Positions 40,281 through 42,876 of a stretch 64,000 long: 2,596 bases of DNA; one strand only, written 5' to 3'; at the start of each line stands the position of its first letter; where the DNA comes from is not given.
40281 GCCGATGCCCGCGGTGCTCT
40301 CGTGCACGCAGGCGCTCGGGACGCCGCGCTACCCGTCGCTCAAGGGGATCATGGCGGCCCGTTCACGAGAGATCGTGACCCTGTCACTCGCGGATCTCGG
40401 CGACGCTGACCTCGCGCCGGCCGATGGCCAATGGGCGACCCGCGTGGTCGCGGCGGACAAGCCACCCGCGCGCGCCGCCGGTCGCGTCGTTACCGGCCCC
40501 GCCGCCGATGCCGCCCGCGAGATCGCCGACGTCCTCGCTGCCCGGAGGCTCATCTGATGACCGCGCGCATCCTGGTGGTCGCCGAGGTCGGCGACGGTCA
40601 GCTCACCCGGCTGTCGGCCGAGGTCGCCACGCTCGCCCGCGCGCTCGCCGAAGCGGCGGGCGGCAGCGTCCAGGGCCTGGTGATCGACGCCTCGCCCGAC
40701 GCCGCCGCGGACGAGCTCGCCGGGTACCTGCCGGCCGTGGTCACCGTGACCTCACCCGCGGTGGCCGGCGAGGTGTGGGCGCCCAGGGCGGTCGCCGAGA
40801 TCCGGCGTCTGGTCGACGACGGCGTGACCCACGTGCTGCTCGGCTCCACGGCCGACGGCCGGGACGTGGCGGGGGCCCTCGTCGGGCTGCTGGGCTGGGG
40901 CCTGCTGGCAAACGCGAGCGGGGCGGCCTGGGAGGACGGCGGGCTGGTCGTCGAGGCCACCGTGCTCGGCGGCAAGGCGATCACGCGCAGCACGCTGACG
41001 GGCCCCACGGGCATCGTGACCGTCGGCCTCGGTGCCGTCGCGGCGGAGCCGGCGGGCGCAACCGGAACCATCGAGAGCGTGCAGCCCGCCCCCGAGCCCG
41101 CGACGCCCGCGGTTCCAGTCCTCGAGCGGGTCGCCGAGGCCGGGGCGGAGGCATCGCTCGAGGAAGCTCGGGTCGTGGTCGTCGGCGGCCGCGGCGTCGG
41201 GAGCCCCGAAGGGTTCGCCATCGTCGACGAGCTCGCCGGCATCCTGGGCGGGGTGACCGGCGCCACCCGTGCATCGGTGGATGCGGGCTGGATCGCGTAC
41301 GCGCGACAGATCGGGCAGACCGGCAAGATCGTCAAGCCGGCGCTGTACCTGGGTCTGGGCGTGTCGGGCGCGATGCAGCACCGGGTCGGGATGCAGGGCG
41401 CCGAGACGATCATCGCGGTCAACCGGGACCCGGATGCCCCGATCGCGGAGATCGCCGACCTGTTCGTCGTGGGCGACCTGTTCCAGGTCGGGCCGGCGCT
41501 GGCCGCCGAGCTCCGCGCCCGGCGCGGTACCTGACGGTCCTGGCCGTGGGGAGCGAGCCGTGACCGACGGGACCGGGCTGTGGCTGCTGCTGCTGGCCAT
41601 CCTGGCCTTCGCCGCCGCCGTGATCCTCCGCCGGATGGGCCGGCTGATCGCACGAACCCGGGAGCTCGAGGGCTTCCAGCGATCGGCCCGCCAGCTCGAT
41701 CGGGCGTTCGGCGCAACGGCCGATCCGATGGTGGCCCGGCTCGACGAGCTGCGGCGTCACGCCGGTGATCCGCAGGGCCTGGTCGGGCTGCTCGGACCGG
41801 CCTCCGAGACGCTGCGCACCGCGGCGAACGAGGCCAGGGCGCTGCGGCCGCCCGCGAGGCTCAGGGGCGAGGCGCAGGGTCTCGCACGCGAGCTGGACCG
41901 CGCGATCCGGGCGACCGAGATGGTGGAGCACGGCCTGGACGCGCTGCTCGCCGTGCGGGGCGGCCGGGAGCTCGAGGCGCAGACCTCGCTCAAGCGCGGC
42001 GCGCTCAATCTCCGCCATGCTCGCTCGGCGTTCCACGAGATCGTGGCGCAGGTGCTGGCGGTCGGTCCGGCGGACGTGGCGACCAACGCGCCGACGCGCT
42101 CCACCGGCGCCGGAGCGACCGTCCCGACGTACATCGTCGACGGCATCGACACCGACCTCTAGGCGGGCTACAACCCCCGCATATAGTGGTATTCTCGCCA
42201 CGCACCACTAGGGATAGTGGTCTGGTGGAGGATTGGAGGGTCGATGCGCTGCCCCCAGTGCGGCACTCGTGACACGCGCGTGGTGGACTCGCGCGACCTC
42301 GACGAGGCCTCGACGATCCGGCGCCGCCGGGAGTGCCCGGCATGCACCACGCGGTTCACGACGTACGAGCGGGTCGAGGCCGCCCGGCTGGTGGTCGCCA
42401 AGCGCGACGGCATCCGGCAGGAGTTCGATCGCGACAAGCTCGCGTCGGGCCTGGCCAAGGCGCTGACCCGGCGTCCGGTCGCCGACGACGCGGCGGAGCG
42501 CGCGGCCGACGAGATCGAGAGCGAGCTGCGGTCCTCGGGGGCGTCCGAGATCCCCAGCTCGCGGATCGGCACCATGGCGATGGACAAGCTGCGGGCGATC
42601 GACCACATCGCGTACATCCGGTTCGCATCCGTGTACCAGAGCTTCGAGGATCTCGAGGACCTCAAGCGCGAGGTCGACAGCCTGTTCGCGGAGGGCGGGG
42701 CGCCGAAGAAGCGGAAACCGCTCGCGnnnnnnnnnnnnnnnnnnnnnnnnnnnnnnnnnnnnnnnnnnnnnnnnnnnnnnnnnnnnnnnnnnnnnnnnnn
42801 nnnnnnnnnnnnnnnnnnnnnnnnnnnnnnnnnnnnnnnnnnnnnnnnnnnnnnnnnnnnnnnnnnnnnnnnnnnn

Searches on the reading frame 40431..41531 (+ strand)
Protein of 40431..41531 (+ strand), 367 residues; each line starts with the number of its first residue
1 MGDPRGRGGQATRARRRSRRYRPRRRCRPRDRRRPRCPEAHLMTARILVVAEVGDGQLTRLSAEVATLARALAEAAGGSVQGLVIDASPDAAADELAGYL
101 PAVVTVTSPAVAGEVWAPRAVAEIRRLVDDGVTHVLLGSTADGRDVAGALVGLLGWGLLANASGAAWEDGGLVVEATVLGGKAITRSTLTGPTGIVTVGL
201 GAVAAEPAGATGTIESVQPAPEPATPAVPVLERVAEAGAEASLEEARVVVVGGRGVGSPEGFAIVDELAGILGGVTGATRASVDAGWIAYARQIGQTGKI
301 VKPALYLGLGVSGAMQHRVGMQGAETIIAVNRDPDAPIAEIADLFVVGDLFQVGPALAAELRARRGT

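Call 62: search_protein_families(library=pfam, proteins=[window:40431-41531:+], max_evalue=0.001)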
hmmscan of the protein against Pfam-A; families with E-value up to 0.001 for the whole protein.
window:40431-41531:+ (367 aa): 2 families
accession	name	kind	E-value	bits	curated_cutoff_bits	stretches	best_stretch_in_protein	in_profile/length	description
PF00766.25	ETF_alpha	-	2.3e-30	104.8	27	1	243-322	2-81/81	Electron transfer flavoprotein FAD-binding domain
PF01012.27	ETF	-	6e-19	69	26.7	1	47-220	1-179/181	Electron transfer flavoprotein domain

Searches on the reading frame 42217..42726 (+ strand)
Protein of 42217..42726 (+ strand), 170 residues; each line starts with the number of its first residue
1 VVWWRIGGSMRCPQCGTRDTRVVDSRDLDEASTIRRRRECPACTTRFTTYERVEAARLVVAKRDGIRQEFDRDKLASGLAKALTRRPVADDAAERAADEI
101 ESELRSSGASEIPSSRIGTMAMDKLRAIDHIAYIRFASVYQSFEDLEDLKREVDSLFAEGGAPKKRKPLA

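Call 3: search_protein_families(library=pfam, proteins=[window:42217-42726:+], max_evalue=0.01)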
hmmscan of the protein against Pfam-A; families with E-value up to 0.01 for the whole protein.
window:42217-42726:+ (170 aa): 3 families
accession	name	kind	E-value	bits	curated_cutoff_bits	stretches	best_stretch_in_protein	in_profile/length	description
PF03477.21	ATP-cone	-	1.3e-20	74.1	25.8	1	59-145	2-87/88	ATP cone domain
PF22811.2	Zn_ribbon_NrdR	-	1.1e-18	67.3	27.2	1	10-51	1-42/42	Transcriptional repressor NrdR-like, N-terminal domain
PF08271.17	Zn_Ribbon_TF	-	0.0093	15.9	29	0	10-26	1-16/43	TFIIB zinc-binding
